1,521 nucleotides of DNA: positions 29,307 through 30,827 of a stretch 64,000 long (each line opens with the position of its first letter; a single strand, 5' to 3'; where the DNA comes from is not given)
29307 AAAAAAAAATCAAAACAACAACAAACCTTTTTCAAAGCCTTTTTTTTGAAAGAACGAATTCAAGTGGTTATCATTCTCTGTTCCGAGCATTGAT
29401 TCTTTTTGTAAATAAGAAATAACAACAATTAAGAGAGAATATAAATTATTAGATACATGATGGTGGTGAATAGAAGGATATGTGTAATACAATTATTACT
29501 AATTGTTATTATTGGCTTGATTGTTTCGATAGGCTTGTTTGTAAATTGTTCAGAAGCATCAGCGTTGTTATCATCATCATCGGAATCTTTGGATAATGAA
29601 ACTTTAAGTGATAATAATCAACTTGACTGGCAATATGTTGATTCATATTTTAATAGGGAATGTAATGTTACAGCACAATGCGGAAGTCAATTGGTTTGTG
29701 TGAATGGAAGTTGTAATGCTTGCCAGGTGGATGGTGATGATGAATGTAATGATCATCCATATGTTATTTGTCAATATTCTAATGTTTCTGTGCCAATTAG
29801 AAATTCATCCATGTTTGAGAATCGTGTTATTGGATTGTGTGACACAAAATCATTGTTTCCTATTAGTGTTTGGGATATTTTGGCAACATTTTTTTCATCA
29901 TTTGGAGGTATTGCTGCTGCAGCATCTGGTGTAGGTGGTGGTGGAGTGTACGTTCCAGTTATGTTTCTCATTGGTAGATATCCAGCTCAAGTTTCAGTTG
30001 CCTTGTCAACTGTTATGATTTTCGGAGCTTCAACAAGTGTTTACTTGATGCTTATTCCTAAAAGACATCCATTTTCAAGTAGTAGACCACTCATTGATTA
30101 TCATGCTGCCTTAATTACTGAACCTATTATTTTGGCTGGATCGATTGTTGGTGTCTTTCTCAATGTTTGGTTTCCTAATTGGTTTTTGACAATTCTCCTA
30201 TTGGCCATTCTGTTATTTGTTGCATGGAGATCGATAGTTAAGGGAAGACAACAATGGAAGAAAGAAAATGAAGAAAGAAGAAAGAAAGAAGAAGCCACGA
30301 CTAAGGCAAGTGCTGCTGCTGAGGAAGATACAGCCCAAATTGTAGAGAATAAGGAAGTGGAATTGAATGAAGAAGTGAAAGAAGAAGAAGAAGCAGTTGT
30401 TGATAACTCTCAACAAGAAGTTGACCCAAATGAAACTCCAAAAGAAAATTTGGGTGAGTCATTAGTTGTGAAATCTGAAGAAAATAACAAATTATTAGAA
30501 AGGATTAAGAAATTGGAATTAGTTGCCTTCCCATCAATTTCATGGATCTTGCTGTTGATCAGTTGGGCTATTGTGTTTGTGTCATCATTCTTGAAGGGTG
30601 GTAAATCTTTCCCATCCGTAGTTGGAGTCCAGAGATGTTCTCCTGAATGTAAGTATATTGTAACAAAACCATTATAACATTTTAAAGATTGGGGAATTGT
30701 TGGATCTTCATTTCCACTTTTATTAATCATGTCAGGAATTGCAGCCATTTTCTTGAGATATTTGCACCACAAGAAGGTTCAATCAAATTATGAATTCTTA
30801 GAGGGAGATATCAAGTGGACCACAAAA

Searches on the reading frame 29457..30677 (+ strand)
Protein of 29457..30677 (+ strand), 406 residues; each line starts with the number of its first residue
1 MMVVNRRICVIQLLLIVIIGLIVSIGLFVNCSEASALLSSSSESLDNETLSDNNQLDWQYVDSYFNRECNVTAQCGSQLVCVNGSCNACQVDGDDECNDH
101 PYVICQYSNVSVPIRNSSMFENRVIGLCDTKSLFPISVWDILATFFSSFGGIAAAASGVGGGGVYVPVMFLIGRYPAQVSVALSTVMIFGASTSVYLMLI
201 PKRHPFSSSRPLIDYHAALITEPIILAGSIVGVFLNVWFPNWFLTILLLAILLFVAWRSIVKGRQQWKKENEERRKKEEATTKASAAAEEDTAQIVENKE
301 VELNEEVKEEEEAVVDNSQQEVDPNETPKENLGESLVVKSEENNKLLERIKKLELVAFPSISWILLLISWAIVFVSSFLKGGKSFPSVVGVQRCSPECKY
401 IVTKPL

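Call 5: search_protein_families(library=pfam, proteins=[window:29457-30677:+], max_evalue=0.01)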
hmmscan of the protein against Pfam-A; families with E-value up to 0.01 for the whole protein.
window:29457-30677:+ (406 aa): 1 family
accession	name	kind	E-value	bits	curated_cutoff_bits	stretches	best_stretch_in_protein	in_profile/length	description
PF01925.25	TauE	-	3.1e-13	50.4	32.6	1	147-274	5-120/237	Sulfite exporter TauE/SafE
